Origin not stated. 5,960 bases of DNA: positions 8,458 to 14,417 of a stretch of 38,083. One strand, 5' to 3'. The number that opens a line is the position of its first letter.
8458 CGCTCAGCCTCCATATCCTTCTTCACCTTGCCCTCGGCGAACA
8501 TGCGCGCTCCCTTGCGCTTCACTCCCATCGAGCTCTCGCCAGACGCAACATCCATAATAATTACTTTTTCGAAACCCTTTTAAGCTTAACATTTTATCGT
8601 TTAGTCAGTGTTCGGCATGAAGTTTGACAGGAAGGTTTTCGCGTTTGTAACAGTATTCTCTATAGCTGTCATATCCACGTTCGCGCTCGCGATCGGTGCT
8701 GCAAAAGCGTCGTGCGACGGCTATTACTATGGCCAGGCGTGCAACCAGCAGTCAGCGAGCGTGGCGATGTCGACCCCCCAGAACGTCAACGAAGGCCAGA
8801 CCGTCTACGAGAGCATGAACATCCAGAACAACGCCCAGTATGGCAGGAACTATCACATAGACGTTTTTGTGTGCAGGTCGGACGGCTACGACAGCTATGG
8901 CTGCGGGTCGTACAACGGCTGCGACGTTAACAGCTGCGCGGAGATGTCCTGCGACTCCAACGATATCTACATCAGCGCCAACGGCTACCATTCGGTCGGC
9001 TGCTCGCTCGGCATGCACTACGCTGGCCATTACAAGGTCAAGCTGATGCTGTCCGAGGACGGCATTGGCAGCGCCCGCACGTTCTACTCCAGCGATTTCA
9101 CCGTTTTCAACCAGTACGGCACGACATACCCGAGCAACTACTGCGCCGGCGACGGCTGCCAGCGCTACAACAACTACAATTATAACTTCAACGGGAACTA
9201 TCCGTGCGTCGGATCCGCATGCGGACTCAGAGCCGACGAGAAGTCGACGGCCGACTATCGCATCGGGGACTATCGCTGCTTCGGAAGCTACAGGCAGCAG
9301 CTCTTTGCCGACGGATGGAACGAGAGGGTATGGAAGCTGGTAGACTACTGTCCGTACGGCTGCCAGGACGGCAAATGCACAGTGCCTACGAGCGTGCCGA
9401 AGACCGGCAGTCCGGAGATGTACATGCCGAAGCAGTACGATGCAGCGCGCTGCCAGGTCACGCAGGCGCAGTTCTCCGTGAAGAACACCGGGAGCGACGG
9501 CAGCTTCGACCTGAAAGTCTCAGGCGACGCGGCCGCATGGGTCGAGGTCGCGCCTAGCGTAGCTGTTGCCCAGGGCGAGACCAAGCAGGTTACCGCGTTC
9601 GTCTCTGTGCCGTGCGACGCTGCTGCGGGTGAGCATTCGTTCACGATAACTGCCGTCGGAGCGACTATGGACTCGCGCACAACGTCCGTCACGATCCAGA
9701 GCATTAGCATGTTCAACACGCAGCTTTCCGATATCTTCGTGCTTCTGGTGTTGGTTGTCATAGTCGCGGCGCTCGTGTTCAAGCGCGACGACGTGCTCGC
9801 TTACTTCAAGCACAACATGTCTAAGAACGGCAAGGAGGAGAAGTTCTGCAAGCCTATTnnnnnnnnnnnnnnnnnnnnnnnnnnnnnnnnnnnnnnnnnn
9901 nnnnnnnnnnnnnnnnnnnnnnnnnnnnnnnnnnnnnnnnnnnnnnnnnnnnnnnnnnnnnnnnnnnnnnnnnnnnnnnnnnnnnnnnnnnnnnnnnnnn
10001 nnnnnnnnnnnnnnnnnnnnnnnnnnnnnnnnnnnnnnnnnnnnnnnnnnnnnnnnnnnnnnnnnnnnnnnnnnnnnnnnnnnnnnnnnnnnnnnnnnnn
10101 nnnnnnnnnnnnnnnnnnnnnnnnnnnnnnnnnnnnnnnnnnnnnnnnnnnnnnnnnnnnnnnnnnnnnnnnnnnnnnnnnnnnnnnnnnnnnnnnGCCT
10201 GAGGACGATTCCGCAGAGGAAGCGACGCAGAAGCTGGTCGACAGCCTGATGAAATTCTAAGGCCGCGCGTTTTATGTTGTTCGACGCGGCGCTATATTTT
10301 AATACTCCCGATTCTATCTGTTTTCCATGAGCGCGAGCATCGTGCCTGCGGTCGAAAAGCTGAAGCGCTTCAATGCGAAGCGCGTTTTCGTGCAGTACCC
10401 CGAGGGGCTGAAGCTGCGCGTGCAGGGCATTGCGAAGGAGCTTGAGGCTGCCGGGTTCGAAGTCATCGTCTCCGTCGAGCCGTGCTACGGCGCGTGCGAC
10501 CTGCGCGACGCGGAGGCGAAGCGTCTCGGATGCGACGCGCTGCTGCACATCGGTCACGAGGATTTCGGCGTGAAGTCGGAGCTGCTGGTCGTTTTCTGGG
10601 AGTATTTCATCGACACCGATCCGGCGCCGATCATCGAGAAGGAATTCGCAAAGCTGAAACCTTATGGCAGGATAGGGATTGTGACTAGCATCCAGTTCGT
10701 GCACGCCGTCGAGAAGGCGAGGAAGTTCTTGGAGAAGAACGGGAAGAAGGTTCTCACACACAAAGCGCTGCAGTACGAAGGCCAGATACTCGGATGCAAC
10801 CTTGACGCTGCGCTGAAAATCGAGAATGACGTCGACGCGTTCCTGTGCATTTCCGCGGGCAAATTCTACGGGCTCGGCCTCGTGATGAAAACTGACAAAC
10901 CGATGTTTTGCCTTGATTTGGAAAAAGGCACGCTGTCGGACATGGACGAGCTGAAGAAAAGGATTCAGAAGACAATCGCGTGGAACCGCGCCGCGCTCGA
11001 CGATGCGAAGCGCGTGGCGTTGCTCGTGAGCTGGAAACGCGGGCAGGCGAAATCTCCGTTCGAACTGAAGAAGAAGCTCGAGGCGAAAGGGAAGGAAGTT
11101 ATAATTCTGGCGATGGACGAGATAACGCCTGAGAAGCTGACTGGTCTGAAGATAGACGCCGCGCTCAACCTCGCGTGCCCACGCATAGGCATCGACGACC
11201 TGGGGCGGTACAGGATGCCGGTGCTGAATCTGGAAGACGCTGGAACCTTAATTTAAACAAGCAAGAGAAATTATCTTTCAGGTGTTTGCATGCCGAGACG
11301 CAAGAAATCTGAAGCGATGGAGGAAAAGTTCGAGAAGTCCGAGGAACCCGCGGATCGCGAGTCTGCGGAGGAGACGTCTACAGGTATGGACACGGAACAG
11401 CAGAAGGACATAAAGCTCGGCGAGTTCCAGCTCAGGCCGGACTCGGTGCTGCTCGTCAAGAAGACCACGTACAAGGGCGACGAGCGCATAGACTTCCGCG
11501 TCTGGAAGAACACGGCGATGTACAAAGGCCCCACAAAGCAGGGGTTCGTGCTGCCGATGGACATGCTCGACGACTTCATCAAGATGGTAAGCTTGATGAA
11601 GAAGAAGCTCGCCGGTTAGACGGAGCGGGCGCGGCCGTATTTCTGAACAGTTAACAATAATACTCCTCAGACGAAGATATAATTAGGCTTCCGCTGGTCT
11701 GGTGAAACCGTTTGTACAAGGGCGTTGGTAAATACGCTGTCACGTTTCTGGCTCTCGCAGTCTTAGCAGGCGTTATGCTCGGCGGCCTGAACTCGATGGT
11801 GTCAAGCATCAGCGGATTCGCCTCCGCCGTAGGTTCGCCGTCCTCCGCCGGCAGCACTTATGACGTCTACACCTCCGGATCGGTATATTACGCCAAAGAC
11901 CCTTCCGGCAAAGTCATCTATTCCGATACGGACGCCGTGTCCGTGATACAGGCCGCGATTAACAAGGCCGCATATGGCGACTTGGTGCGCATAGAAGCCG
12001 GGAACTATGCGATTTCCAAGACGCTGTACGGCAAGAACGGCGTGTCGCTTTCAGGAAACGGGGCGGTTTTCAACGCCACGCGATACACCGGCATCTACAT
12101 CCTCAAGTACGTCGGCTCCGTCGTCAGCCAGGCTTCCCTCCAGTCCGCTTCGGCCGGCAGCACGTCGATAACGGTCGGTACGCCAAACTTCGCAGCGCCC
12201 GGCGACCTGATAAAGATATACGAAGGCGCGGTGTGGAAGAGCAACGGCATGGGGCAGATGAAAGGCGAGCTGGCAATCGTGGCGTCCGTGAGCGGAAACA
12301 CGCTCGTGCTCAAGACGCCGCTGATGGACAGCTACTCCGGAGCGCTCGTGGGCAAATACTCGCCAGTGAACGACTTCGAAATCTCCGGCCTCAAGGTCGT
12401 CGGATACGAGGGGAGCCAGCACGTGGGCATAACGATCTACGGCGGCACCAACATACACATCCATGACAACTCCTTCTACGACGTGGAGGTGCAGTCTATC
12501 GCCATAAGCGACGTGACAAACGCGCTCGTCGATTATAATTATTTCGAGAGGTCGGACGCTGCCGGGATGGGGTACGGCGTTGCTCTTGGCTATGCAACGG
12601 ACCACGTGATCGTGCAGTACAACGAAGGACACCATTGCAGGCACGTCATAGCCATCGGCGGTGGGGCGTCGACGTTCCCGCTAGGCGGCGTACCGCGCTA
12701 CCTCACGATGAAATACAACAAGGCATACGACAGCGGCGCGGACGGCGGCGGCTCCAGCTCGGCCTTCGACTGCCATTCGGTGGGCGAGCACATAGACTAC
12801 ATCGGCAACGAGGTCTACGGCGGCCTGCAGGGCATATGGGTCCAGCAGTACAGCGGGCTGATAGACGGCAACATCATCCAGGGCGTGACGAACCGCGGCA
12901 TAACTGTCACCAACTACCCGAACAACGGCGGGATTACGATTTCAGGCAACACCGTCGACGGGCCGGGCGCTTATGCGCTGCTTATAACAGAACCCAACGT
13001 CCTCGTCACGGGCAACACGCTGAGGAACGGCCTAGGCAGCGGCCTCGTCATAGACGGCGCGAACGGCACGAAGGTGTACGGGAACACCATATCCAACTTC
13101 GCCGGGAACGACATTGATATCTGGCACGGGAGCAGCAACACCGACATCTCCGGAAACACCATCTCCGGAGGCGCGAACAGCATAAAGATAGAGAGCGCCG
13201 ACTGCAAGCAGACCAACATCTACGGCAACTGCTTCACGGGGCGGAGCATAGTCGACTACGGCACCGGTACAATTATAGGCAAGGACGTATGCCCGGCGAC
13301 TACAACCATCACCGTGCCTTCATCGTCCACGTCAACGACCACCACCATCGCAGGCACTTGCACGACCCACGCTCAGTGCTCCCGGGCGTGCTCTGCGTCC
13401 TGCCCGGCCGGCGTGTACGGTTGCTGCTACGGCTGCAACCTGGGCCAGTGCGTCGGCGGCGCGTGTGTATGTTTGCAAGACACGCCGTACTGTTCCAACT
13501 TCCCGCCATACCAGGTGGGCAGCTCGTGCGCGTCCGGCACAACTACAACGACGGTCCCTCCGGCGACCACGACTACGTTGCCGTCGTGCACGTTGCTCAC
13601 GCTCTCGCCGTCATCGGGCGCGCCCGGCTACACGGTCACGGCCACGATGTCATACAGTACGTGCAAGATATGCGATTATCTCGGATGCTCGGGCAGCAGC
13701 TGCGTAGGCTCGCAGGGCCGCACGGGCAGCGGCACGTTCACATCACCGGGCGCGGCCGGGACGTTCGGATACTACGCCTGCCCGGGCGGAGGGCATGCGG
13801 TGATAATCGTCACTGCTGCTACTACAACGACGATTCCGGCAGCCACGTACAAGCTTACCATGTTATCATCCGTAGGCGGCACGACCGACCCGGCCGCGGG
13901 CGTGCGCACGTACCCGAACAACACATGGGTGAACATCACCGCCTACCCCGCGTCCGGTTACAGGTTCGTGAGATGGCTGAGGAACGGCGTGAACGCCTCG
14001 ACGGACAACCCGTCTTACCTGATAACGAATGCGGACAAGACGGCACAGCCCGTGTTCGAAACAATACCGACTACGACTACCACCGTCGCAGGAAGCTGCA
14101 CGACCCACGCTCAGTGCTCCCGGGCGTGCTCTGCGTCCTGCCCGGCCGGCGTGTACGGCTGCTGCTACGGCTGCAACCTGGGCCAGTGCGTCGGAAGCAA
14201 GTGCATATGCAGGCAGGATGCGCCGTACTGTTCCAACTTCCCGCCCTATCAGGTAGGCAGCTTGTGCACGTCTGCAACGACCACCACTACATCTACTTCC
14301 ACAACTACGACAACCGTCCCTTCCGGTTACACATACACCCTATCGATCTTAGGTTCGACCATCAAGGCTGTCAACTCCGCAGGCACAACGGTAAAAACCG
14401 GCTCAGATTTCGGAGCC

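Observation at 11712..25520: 13.8-kb single ORF: giant modular beta-helix / Cys-knot-like / poly-Thr surface protein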

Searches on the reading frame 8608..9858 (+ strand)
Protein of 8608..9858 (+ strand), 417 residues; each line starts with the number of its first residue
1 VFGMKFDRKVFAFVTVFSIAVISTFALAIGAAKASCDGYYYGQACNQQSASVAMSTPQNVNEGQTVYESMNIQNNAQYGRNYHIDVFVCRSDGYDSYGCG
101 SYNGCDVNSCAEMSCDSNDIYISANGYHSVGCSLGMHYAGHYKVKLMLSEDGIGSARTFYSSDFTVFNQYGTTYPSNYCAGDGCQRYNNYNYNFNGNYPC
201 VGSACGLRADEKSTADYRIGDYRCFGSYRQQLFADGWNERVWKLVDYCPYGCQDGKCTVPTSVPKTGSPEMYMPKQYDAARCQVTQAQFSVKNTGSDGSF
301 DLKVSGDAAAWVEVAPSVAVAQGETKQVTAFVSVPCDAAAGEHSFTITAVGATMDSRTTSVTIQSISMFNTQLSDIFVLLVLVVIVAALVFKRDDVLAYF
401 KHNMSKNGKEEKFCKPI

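Call 10: search_protein_families(library=pfam, proteins=[window:8608-9858:+], max_evalue=0.001)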
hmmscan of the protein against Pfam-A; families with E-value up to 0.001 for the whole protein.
window:8608-9858:+ (417 aa): 2 families
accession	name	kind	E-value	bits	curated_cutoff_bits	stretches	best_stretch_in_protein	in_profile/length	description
PF23619.1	Ig_VWA7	-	5.3e-05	23.8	27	1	284-354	17-89/104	VWA7 Ig-like domain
PF11614.14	FixG_C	-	0.00015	22.3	25.6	1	294-359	43-108/119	IG-like fold at C-terminal of FixG, putative oxidoreductase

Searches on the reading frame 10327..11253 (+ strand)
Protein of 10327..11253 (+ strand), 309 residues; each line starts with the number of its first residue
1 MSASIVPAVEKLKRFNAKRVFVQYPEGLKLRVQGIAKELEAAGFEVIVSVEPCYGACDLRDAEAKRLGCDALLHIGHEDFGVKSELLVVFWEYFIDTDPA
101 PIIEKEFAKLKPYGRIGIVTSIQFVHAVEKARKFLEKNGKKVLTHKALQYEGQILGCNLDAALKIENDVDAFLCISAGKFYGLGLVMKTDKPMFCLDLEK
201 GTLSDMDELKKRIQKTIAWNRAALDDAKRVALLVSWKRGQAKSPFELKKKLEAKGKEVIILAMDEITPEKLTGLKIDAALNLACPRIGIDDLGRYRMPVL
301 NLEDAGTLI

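Call 10: search_protein_families(library=pfam, proteins=[window:10327-11253:+], max_evalue=0.001)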
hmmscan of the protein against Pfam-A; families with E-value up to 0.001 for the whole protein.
window:10327-11253:+ (309 aa): 1 family
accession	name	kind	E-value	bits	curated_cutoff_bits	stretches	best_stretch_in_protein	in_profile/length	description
PF01866.22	Diphthamide_syn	-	4.6e-61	207.3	33.2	1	25-303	2-286/302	Putative diphthamide synthesis protein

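Call 32: find_related_loci(query=window:10327-11253:+, collection=genome_contigs, flank=10000)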
Query window:10327-11253:+ (309 aa) in genome_contigs; peptide patterns used: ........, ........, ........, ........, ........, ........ (x = any residue, [..] = any of these).
299 stretches matched a pattern; 33 encode a relative of the query (tblastn E <= 1e-3); 33 distinct loci.
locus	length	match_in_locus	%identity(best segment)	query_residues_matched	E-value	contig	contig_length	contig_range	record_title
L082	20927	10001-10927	84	1-309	6e-177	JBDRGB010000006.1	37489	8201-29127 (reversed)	MAG: Candidatus Aenigmatarchaeota archaeon isolate MEGAHIT-group-1.408 k141_13266491, whole genome shotgun sequence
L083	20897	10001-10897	71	8-306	5e-147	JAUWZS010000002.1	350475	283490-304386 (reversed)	MAG: Candidatus Aenigmatarchaeota archaeon isolate CSMAG_2742 CSMAG_2742_k141_708342_length_350475_cov_96.0000, whole ge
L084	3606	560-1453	69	8-305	7e-150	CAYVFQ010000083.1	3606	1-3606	MAG TPA_asm: uncultured archaeon isolate SRP323688_co1_52 genome assembly, contig: NODE_33959_length_3606_cov_4.287806,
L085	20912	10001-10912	66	1-304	9e-143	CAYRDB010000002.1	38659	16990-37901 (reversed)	MAG TPA_asm: uncultured archaeon isolate SRP239243_co2_306 genome assembly, contig: NODE_1427_length_38659_cov_11.135996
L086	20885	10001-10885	66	8-302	2e-142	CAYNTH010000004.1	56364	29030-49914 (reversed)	MAG TPA_asm: uncultured archaeon isolate SRP141376_co2_418 genome assembly, contig: NODE_1411_length_56364_cov_8.926708,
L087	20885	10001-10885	62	8-302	9e-127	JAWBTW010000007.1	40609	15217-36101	MAG: Candidatus Aenigmatarchaeota archaeon isolate JZ-1_201709_bins_53 JZ-1_201709_bins_53_scaffold_7, whole genome shot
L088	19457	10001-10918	62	8-305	2e-124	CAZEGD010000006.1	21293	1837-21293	MAG TPA_asm: uncultured archaeon isolate binchicken_co100_354 genome assembly, contig: NODE_3782_length_21293_cov_7.8885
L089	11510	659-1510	63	19-302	4e-123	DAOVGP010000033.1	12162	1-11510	MAG TPA_asm: Candidatus Aenigmatarchaeota archaeon isolate CSMAG_1138 CSMAG_1138_k141_5888690_length_12162_cov_7.7900, w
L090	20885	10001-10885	60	9-302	7e-123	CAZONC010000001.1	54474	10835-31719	MAG TPA_asm: uncultured archaeon isolate SRP104967_co1_72 genome assembly, contig: NODE_159_length_54474_cov_14.698304,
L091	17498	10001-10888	60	8-302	3e-122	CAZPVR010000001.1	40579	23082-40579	MAG TPA_asm: uncultured archaeon isolate SRP104967_co1_68 genome assembly, contig: NODE_289_length_40579_cov_97.689690,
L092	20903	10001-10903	58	4-304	1e-121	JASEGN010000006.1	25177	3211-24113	MAG: Candidatus Aenigmatarchaeota archaeon isolate Yes49-35 NODE_6_length_25177_cov_4.813510, whole genome shotgun seque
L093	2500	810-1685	64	8-298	5e-126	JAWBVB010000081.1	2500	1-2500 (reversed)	MAG: Candidatus Aenigmatarchaeota archaeon isolate JZ-1_201803_bins_101 JZ-1_201803_bins_101_scaffold_82, whole genome s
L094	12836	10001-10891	57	8-304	2e-118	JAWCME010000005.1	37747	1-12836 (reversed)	MAG: Candidatus Aenigmatarchaeota archaeon isolate JZ-2_201705_bins_269 JZ-2_201705_bins_269_scaffold_5, whole genome sh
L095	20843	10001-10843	65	23-302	4e-118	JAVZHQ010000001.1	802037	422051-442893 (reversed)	MAG: Candidatus Aenigmatarchaeota archaeon isolate DRTY-6_201808_bins_93 DRTY-6_201808_bins_93_scaffold_1, whole genome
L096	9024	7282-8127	63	23-303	3e-116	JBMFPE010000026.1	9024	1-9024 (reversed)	MAG: Candidatus Aenigmatarchaeota archaeon isolate KM4338-55 NODE_26_length_9024_cov_2.357103, whole genome shotgun sequ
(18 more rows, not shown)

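Call 88: search_protein_families(library=pfam, proteins=[L085:6177-9545:+, L086:2-3703:-, L095:2-5203:-, L090:4008-6827:+, L091:2555-5680:-, L092:1384-4749:-], max_evalue=0.001)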
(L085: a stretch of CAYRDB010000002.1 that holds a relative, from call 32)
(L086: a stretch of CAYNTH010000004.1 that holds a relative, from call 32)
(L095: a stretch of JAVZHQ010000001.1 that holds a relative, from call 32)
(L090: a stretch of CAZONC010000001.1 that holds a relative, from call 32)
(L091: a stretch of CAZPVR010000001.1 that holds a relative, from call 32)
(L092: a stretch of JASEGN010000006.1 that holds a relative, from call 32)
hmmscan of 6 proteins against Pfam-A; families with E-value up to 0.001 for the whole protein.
L085:6177-9545:+ (1123 aa): 1 family
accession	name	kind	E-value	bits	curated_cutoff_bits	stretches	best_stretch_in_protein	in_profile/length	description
PF00200.28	Disintegrin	-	3.1e-15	57.1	35.1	2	282-353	5-75/75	Disintegrin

L086:2-3703:- (1234 aa): 7 families
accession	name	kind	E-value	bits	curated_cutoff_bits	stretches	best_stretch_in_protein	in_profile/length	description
PF00493.29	MCM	-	4.1e-75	252.2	23.3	2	930-1056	98-223/224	MCM P-loop domain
PF14890.11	Intein_splicing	-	3.8e-28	98.7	35.8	1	378-929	2-155/155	Intein splicing domain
PF17855.7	MCM_lid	-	1.8e-26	92.9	27.4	1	1071-1155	1-87/87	MCM AAA-lid domain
PF14528.11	LAGLIDADG_3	-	1.6e-21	76.8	22.5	1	711-799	5-82/82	LAGLIDADG-like domain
PF17207.9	MCM_OB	-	1.8e-21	76.6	24.8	1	109-236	2-125/126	MCM OB domain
PF14551.11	MCM_N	-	1.9e-06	28.6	24.9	1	24-97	2-92/95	MCM N-terminal domain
PF01078.27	Mg_chelatase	-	0.00026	20.9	20.3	0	940-1006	92-158/207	Magnesium chelatase, subunit ChlI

L095:2-5203:- (1734 aa): 7 families
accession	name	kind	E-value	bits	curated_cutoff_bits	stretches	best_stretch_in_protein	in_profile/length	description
PF14528.11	LAGLIDADG_3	-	3e-48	162.4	22.5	3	1512-1583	2-81/82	LAGLIDADG-like domain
PF14890.11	Intein_splicing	-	4.2e-48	163.5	35.8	3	755-1209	19-155/155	Intein splicing domain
PF00493.29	MCM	-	9e-42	143.1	23.3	2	259-325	2-68/224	MCM P-loop domain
PF17207.9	MCM_OB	-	2.7e-21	76.1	24.8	1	94-220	2-124/126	MCM OB domain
PF14551.11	MCM_N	-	4.3e-10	40.3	24.9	1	10-71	2-72/95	MCM N-terminal domain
PF14947.12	HTH_45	-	5e-05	23.7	25.5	1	1108-1163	23-74/77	Winged helix-turn-helix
PF01381.28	HTH_3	-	8.9e-05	22.9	23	1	1671-1704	2-33/55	Helix-turn-helix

L090:4008-6827:+ (940 aa): 6 families
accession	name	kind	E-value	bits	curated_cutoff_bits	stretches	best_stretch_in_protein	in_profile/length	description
PF00270.35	DEAD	-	4.5e-36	124.5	26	1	30-195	3-163/167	DEAD/DEAH box helicase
PF08494.16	DEAD_assoc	-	9.8e-36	123.8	23.5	1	606-776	1-190/191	DEAD/H associated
PF00271.37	Helicase_C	-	2.8e-21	76.3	23.5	1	250-355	3-108/110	Helicase conserved C-terminal domain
PF19306.5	WH_Lhr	-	7.4e-14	51.9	27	1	384-530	4-160/168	Large helicase-related protein, winged helix domain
PF04851.21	ResIII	-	2.3e-05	24.8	22.5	1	31-193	8-162/164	Type III restriction enzyme, res subunit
PF22590.2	Cas3-like_C_2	-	0.00014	22.5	27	1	271-352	13-100/106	CRISPR-associated nuclease/helicase Cas3, C-terminal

L091:2555-5680:- (1042 aa): 7 families
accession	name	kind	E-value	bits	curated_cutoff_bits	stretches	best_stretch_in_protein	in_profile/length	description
PF00493.29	MCM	-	2.8e-81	272.4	23.3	2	698-854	68-223/224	MCM P-loop domain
PF17855.7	MCM_lid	-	2.4e-27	95.7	27.4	1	870-954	2-87/87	MCM AAA-lid domain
PF17207.9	MCM_OB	-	1.1e-20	74.1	24.8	1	99-226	2-125/126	MCM OB domain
PF14528.11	LAGLIDADG_3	-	9.4e-20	71.1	22.5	2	563-634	2-82/82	LAGLIDADG-like domain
PF14890.11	Intein_splicing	-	8.9e-13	48.8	35.8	1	338-697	2-155/155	Intein splicing domain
PF14551.11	MCM_N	-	4.6e-09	37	24.9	1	17-76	4-72/95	MCM N-terminal domain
PF21120.3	MCM_WH_arc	-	9.3e-08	32.4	26.1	1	982-1039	2-62/63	Archaeal MCM, winged-helix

L092:1384-4749:- (1122 aa): 8 families
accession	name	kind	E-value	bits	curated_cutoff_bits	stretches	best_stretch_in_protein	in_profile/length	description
PF00493.29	MCM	-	1.4e-77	260.2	23.3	2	803-933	97-222/224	MCM P-loop domain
PF17855.7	MCM_lid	-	4.8e-27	94.7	27.4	1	949-1032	1-87/87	MCM AAA-lid domain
PF14528.11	LAGLIDADG_3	-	1.3e-23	83.5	22.5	1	590-677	6-82/82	LAGLIDADG-like domain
PF14890.11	Intein_splicing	-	4.4e-23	82.2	35.8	1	386-807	10-155/155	Intein splicing domain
PF17207.9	MCM_OB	-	2.9e-21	76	24.8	1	98-225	2-125/126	MCM OB domain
PF14551.11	MCM_N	-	3.1e-09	37.6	24.9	1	23-77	18-72/95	MCM N-terminal domain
PF01078.27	Mg_chelatase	-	7.7e-06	25.9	20.3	0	819-884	93-158/207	Magnesium chelatase, subunit ChlI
PF14527.11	LAGLIDADG_WhiA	-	0.00019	21.9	23.2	0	589-648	3-60/93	WhiA LAGLIDADG-like domain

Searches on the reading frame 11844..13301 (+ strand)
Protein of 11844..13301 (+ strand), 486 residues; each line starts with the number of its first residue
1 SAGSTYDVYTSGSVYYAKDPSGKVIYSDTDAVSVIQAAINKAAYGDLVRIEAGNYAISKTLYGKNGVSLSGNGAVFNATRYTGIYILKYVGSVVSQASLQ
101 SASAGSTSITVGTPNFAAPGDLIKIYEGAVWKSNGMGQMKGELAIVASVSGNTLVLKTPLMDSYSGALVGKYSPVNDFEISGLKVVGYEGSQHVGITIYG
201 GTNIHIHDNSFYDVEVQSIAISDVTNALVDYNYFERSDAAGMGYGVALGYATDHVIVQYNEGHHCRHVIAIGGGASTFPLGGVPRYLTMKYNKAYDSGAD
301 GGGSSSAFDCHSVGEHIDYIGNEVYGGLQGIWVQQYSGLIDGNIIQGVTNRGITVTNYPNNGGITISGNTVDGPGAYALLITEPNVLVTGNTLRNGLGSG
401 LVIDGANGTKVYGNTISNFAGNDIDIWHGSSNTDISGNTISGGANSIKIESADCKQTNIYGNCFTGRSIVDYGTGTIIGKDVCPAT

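Call 17: search_protein_families(library=pfam, proteins=[window:11844-13301:+], max_evalue=1)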
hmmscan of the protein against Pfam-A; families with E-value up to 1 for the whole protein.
window:11844-13301:+ (486 aa): 3 families
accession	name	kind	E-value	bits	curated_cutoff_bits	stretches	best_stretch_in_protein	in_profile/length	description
PF13229.12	Beta_helix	-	1.5e-16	60.9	25.9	2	330-468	2-138/158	Right handed beta helix region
PF05048.19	NosD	-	7.7e-12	45.5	23.6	2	317-418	71-172/212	Periplasmic copper-binding protein (NosD)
PF07602.17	DUF1565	-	0.0021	17.9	20.3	2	329-371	125-170/257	Protein of unknown function (DUF1565)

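Call 39: search_protein_families(library=phrogs, proteins=[window:11844-13301:+], max_evalue=0.001)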
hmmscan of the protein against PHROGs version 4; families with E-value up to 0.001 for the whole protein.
window:11844-13301:+ (486 aa): 3 families
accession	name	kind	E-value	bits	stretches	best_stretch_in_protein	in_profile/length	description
phrog_7458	-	tail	5.1e-14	52.5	1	29-329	136-448/732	tail spike protein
phrog_2234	-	tail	1.8e-11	44.4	1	160-465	362-618/757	tail spike protein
phrog_27786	-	tail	8e-07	28.9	1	10-349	84-413/729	tail spike protein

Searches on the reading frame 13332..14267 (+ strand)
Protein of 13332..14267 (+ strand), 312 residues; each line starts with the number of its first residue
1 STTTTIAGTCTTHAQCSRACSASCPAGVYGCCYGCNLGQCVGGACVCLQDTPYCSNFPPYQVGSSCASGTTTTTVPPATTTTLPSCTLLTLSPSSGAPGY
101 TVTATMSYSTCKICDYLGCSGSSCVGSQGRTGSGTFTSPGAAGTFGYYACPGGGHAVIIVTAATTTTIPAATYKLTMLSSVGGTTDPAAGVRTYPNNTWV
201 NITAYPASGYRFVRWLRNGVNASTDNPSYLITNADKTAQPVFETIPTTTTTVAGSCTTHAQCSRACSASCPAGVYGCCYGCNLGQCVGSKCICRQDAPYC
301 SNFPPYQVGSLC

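Call 22: find_related_loci(query=window:13332-14267:+, collection=genome_contigs, flank=10000)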
Query window:13332-14267:+ (312 aa) in genome_contigs; peptide patterns used: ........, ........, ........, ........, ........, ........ (x = any residue, [..] = any of these).
44 stretches matched a pattern, but none encodes a relative of the query by tblastn (E <= 1e-3).

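Call 69: find_related_loci(query=window:13332-14267:+, collection=metagenome_contigs, flank=10000)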
Query window:13332-14267:+ (312 aa) in metagenome_contigs; peptide patterns used: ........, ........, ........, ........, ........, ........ (x = any residue, [..] = any of these).
72 stretches matched a pattern; 6 encode a relative of the query (tblastn E <= 1e-3); 6 distinct loci.
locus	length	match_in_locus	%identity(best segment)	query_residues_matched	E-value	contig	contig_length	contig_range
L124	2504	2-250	66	80-162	1e-29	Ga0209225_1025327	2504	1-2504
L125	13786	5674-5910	66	83-161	1e-27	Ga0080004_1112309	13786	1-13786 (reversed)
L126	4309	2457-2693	66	83-161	1e-27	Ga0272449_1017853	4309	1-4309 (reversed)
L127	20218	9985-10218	65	84-161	7e-27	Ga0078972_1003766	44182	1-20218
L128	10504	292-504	66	86-156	1e-24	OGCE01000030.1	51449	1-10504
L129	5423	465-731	55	1-312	5e-20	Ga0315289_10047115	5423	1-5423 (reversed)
